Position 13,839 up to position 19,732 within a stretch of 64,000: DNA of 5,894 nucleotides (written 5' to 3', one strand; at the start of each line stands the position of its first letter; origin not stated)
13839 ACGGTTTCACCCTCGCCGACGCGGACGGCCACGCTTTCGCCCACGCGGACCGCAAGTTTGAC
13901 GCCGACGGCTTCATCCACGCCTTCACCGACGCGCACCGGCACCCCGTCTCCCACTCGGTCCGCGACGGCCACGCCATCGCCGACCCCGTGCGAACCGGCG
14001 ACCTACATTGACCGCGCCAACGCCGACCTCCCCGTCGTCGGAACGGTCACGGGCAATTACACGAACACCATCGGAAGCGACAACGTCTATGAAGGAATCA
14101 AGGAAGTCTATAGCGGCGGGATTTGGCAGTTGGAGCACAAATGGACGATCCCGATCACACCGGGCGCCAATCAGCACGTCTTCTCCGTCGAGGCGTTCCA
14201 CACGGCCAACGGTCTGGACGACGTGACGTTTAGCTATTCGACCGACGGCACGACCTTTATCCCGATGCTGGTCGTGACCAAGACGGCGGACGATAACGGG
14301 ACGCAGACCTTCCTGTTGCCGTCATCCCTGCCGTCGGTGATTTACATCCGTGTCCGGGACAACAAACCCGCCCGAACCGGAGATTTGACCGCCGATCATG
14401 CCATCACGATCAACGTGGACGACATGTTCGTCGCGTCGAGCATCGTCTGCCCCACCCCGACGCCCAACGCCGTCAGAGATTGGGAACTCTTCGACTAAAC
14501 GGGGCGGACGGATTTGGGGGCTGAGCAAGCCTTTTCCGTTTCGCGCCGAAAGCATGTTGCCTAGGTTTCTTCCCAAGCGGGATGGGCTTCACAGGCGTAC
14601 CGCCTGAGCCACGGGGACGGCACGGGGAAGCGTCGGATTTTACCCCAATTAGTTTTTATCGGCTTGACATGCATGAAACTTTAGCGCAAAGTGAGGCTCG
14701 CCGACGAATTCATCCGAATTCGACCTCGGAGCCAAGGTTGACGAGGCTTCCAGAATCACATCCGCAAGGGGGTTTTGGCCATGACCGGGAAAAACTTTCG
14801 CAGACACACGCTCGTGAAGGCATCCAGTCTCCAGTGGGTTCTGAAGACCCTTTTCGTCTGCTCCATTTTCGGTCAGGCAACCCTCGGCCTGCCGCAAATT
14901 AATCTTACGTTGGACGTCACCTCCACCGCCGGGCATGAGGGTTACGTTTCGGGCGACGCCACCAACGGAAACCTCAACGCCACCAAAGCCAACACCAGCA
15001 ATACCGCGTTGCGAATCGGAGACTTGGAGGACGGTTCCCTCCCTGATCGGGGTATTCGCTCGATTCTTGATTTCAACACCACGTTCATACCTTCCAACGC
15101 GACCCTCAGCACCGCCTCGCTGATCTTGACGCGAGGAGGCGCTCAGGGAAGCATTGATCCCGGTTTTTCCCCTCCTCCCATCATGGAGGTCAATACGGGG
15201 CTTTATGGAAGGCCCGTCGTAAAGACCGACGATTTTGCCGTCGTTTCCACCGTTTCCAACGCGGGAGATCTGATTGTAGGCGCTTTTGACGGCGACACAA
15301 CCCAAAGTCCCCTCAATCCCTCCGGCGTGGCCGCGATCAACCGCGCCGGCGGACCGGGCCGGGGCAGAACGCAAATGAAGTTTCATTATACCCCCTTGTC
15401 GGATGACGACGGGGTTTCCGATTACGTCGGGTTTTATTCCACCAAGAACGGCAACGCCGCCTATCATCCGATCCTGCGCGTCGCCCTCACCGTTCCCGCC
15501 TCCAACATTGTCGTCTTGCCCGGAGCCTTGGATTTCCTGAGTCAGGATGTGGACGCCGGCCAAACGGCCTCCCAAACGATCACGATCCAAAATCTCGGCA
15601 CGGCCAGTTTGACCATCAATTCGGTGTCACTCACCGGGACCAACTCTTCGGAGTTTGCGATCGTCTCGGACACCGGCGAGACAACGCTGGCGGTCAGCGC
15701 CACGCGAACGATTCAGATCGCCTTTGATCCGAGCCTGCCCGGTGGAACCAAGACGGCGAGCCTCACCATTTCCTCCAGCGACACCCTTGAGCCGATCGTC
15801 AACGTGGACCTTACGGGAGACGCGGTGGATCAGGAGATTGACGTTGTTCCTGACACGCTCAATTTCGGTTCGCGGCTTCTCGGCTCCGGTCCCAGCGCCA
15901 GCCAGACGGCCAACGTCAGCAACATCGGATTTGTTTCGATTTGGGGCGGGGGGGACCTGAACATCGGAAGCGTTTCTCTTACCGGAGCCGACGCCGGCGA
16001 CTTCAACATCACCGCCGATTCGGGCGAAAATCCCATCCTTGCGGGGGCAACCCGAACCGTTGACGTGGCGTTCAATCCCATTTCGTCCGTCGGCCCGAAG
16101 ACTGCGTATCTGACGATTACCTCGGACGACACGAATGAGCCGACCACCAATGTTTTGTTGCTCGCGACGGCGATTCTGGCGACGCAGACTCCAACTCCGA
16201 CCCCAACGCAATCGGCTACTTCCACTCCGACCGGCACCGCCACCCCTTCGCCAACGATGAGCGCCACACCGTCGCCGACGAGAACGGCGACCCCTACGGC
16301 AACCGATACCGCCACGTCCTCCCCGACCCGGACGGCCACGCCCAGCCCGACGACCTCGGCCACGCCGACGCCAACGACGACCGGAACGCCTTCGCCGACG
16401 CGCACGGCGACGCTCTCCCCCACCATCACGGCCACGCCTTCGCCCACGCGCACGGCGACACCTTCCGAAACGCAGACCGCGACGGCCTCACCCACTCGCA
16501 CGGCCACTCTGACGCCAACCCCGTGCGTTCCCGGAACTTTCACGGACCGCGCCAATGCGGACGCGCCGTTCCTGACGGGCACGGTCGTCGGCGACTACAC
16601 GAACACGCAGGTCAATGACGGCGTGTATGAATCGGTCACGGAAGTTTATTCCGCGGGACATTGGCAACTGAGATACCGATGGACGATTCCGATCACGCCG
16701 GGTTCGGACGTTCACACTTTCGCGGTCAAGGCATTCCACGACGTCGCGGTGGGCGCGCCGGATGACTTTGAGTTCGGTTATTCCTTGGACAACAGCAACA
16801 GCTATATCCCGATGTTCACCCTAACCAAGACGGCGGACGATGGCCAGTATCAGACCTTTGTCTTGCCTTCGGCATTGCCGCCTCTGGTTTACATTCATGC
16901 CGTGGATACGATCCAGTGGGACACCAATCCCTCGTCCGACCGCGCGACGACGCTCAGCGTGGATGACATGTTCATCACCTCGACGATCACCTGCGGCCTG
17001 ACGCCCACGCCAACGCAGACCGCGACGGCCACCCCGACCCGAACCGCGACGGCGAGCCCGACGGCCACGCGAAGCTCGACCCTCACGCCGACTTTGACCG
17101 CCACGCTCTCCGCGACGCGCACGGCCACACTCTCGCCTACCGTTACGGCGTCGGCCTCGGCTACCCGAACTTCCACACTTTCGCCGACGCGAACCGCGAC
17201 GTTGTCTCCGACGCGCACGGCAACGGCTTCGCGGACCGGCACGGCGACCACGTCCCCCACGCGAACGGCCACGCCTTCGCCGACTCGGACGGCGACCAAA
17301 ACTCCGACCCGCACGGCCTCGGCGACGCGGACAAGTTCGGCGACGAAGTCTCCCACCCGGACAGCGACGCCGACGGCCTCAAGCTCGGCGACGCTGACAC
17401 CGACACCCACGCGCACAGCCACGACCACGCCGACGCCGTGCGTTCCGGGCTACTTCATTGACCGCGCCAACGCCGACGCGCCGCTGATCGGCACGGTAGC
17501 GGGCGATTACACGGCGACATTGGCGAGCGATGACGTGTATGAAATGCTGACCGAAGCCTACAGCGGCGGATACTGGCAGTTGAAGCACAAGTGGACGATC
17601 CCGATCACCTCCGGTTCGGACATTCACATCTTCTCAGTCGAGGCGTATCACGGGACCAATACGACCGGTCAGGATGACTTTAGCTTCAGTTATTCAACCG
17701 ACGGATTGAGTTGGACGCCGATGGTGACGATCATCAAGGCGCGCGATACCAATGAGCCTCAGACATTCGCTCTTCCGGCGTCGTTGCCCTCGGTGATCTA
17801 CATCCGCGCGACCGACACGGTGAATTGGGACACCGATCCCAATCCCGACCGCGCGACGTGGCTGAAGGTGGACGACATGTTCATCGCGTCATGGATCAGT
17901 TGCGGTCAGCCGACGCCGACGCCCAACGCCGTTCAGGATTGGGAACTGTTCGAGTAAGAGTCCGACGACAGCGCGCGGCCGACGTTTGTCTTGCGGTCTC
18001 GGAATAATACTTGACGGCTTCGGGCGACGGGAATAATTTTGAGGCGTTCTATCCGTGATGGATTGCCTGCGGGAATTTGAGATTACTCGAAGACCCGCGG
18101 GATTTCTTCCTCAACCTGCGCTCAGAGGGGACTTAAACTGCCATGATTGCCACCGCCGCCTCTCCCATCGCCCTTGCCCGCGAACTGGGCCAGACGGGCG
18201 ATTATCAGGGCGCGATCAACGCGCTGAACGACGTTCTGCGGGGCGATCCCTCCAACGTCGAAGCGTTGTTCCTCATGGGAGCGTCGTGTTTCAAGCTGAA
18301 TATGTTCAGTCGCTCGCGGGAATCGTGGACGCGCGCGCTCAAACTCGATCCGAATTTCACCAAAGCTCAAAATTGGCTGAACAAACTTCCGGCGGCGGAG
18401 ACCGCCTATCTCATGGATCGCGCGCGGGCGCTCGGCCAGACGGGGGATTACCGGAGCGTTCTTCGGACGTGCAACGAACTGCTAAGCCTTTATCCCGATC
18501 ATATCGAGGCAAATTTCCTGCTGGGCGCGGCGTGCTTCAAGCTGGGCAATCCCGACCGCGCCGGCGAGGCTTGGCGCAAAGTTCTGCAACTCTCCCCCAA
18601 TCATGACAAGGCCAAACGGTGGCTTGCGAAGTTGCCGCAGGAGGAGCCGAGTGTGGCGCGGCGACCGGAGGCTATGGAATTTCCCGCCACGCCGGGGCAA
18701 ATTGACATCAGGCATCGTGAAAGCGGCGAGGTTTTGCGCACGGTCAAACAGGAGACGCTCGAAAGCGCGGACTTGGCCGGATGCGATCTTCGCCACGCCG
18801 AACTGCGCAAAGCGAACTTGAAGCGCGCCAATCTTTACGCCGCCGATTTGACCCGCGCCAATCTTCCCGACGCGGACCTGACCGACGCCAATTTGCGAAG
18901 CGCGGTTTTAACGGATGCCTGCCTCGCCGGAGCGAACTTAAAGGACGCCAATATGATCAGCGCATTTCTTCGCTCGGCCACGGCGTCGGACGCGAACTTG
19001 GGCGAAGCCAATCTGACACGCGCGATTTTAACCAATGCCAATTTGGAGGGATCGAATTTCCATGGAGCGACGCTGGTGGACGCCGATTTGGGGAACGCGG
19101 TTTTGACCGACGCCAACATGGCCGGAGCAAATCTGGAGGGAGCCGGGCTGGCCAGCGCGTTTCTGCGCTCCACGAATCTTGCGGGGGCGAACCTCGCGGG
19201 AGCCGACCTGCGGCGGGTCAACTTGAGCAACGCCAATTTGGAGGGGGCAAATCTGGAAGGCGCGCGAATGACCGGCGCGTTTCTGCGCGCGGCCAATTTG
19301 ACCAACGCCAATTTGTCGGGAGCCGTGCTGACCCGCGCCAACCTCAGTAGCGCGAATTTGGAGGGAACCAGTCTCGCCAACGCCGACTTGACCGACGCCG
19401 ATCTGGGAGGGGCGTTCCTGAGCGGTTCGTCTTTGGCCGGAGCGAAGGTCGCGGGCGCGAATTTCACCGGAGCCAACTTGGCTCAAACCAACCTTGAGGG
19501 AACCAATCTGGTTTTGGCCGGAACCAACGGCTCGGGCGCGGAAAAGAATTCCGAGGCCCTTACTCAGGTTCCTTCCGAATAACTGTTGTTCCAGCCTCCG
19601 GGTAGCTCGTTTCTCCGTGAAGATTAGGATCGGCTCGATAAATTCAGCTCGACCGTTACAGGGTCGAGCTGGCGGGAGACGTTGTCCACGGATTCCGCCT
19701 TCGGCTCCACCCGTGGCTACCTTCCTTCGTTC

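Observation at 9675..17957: Tandem pair of giant secreted paralogs built from an unassigned ~190-aa Cys-bounded domain on Pro/Thr-rich stalks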

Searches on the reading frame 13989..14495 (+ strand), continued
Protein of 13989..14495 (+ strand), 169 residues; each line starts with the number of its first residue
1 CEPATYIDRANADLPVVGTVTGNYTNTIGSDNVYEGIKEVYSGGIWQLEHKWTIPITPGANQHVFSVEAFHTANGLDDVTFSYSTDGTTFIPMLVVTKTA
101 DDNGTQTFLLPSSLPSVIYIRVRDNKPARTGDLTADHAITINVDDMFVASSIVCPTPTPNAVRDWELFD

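Call 66: find_related_loci(query=A1, collection=metagenome_contigs, flank=8000)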
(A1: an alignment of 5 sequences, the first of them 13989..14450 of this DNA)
Query A1 (154 aa) in metagenome_contigs; peptide patterns used: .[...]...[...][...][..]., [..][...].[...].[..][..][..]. (x = any residue, [..] = any of these).
339 stretches matched a pattern; 34 encode a relative of the query (tblastn E <= 1e-3); 34 distinct loci.
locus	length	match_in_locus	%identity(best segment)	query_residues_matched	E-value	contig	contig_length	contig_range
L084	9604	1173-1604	49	8-150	1e-34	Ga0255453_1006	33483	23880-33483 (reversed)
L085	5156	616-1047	47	10-150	9e-34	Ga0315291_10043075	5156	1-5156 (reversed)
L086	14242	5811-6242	46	10-150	3e-32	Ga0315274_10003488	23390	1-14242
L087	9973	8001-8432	46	10-150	3e-32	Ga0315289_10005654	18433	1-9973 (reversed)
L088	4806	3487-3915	46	11-150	1e-31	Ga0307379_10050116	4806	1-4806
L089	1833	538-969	46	8-150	9e-32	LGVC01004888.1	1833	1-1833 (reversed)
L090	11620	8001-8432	45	10-150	3e-31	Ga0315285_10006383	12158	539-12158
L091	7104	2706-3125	46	10-148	1e-30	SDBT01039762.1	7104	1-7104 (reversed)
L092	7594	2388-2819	45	10-150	1e-29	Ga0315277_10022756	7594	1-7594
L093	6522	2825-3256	46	8-151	8e-29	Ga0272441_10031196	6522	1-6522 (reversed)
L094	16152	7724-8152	45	8-150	8e-29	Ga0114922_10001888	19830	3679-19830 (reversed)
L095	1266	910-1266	52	8-121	3e-29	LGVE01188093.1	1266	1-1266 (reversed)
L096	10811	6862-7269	45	10-148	2e-28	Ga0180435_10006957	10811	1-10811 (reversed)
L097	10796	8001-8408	45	10-148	2e-28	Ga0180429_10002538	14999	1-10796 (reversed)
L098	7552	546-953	45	10-148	2e-28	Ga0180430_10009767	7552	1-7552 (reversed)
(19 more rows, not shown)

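Call 73: find_encoding_contigs(protein=P0025, flank=6000, max_places=3)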
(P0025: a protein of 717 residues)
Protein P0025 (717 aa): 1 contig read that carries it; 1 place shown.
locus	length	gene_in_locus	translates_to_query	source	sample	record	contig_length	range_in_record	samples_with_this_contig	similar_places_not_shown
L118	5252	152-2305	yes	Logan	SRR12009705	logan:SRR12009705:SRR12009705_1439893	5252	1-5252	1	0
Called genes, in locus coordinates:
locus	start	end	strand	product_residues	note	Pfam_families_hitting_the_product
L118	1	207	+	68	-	?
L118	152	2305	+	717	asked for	-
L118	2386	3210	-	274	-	PF00795:CN_hydrolase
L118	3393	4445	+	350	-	-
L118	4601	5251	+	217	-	?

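Call 74: find_encoding_contigs(protein=P0002, flank=3000, max_places=3)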
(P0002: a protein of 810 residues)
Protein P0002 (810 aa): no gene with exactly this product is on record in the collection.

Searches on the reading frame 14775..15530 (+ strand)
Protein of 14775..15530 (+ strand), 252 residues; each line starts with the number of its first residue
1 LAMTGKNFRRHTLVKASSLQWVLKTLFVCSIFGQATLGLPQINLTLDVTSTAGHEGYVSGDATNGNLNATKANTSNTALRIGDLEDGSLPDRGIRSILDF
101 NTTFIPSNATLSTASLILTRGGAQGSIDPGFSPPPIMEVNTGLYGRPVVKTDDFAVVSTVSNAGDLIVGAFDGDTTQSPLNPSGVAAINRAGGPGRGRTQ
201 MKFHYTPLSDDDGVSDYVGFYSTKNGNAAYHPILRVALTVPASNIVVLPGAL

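Call 64: search_protein_families(library=ncbifam, proteins=[window:14775-15530:+], max_evalue=1)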
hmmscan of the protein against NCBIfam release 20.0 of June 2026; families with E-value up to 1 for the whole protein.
window:14775-15530:+ (252 aa): 1 family
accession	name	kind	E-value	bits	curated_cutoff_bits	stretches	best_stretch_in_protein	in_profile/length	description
NF033679.1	DNRLRE_dom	domain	0.00047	20.3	34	1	60-118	7-55/164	DNRLRE domain-containing protein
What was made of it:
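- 14892..15494 (+): Gene 2 N-terminal module (aa 40-240), weakly DNRLRE/CBM96-like. NCBIfam NF033679 E=4.7e-4, 20.3 bits against a cut-off of 34 (call 64).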

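Call 65: search_protein_families(library=pfam, proteins=[window:14775-15530:+], max_evalue=10)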
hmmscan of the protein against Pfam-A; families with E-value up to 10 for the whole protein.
window:14775-15530:+ (252 aa): 0 families

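Call 89: search_solved_structures(query=window:14892-15530:+, max_evalue=1)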
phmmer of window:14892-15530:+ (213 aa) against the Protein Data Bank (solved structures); distinct sequences matched with E-value up to 1: 0.
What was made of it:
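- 14892..15494 (+): No PDB sequence match (call 89).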

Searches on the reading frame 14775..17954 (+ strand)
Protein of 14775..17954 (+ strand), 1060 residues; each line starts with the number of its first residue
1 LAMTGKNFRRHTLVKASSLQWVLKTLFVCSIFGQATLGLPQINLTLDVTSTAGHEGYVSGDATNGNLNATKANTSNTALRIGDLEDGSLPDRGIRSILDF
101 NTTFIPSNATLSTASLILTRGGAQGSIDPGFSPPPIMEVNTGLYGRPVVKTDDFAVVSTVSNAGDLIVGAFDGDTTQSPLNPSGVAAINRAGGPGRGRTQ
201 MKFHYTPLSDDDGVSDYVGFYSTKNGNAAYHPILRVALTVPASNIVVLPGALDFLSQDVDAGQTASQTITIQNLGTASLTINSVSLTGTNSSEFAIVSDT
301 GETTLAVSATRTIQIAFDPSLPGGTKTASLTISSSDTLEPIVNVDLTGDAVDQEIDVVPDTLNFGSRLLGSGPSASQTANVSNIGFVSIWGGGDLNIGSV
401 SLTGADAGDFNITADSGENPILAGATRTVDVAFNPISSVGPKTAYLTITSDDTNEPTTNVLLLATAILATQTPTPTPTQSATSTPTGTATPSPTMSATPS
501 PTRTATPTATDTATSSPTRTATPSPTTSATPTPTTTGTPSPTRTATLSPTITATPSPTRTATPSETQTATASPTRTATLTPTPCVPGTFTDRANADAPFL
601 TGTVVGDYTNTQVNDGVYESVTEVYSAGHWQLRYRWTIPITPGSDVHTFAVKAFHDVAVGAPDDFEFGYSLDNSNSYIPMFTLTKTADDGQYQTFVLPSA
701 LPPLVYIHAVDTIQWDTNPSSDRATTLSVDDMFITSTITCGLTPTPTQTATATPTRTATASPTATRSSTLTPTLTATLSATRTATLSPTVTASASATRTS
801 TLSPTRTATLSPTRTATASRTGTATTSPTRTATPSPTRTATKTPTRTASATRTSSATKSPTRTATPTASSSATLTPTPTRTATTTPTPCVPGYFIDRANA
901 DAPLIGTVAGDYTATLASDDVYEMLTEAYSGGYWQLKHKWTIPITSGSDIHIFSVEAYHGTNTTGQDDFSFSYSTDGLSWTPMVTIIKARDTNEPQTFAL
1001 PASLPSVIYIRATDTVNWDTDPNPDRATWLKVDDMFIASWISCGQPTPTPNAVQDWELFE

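Call 5: search_protein_families(library=pfam, proteins=[window:14775-17954:+], max_evalue=1)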
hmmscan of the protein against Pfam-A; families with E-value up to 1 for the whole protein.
window:14775-17954:+ (1060 aa): 5 families
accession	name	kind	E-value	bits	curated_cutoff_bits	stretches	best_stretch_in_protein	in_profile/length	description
PF22544.2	HYDIN_VesB_CFA65-like_Ig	-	1.6e-12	48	25.5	2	259-343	15-94/100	HYDIN/CFA65/VesB-like, Ig-like domain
PF22073.2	Cep192_D4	-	5.3e-08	33.5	35.5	1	258-339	15-100/112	Cep192 domain 4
PF07610.17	DUF1573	-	3.2e-06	27.5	26.1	2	413-458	46-91/98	Protein of unknown function (DUF1573)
PF02389.20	Cornifin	-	0.00011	22.8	34.8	1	470-590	9-126/135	Cornifin (SPRR) family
PF22067.2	Cep192_D3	-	0.00066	20.2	27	1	260-333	14-83/99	Cep192 domain 3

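Call 6: search_protein_families(library=ncbifam, proteins=[window:14775-17954:+], max_evalue=1)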
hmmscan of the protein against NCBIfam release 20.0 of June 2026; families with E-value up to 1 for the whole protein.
window:14775-17954:+ (1060 aa): 3 families
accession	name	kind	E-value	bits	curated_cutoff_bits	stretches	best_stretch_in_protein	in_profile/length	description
NF012200.0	choice_anch_D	domain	1.1e-23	83.8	45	2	241-337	13-106/108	choice-of-anchor D domain-containing protein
NF041940.1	choice_anch_X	domain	0.026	14.2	25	0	614-635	15-36/37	choice-of-anchor X domain-containing protein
NF041425.1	OS_HP2_seleno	subfamily_domain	0.11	12.9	100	1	254-348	6-95/98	OS_HP2 family (seleno)protein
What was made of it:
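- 15495..16169 (+): Two choice-of-anchor D / HYDIN-VesB-type Ig-like domains (aa ~241-465). DUF1573 matches aa 413-458 (calls 5, 6).
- On NCBIfam choice-of-anchor D (NF012200), gene 2 aa ~241-465: 83.8 bits, E=1.1e-23, in two stretches (call 6).
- Checked: N-terminal modules: two choice-of-anchor D / HYDIN-type Ig domains in gene 2 (83.8 bits against a cut-off of 45; calls 5, 6).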

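Call 32: find_encoding_contigs(protein=window:14775-17954:+, flank=3000, max_places=4)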
Protein window:14775-17954:+ (1060 aa): no gene with exactly this product is on record in the collection.

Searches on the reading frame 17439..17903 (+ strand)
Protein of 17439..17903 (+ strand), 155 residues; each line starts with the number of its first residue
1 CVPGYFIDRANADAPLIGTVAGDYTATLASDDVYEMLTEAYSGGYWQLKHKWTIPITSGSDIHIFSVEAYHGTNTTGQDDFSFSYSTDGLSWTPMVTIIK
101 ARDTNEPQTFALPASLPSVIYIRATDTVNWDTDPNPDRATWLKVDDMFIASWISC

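Call 5: search_protein_families(library=pfam, proteins=[window:17439-17903:+], max_evalue=1)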
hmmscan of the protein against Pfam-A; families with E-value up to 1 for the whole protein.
window:17439-17903:+ (155 aa): 1 family
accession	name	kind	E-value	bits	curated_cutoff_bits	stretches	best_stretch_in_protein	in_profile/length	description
PF00754.31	F5_F8_type_C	-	0.036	14.6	28.2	1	64-115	47-102/127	F5/8 type C domain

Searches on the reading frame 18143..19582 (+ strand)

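Call 17: search_protein_families(library=pfam, proteins=[window:18143-19582:+], max_evalue=0.001)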
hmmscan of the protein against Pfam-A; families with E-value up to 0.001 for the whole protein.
window:18143-19582:+ (479 aa): 18 families
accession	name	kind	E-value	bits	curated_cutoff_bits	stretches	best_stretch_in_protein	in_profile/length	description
PF00805.28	Pentapeptide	-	2.3e-74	244.8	20.2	10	364-402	1-39/40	Pentapeptide repeats (8 copies)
PF13599.13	Pentapeptide_4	-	1.5e-26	92.6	38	4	306-371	13-78/78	Pentapeptide repeat region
PF13576.12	Pentapeptide_3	-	1.5e-25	89.6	27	1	292-334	2-47/48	Pentapeptide repeats (9 copies)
PF07719.23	TPR_2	-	5.4e-21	73.4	27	2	122-154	2-34/34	Tetratricopeptide repeat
PF00515.34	TPR_1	-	7.6e-16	57.6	27.8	2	123-154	3-34/34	Tetratricopeptide repeat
PF13428.12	TPR_14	-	1.4e-15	56.7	23.5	0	123-164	3-44/44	Tetratricopeptide repeat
PF14559.12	TPR_19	-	1.1e-13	51.8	25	2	101-164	5-68/68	Tetratricopeptide repeat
PF13432.12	TPR_16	-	4.8e-13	49.7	32.7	2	92-153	2-63/65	Tetratricopeptide repeat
PF13414.12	TPR_11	-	3e-11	43.3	26.8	1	17-52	6-41/42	TPR repeat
PF13181.12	TPR_8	-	1.9e-10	40.5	25.7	0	122-154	2-34/34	Tetratricopeptide repeat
PF12895.13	ANAPC3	-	6.4e-09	36.4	27.2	0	85-140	23-75/82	Anaphase-promoting complex, cyclosome, subunit 3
PF23914.1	TPR_CcmH_CycH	-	1.2e-08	35.4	42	0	16-68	98-150/158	Cytochrome c-type biogenesis protein H TPR domain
PF13431.12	TPR_17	-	2.1e-07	31.1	24.4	0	110-140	2-32/34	Tetratricopeptide repeat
PF13174.12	TPR_6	-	2e-06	28.5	26.3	0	123-154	2-33/33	Tetratricopeptide repeat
PF14853.12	Fis1_TPR_C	-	2.3e-06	28.1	25.3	0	40-77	2-39/53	Fis1 C-terminal tetratricopeptide repeat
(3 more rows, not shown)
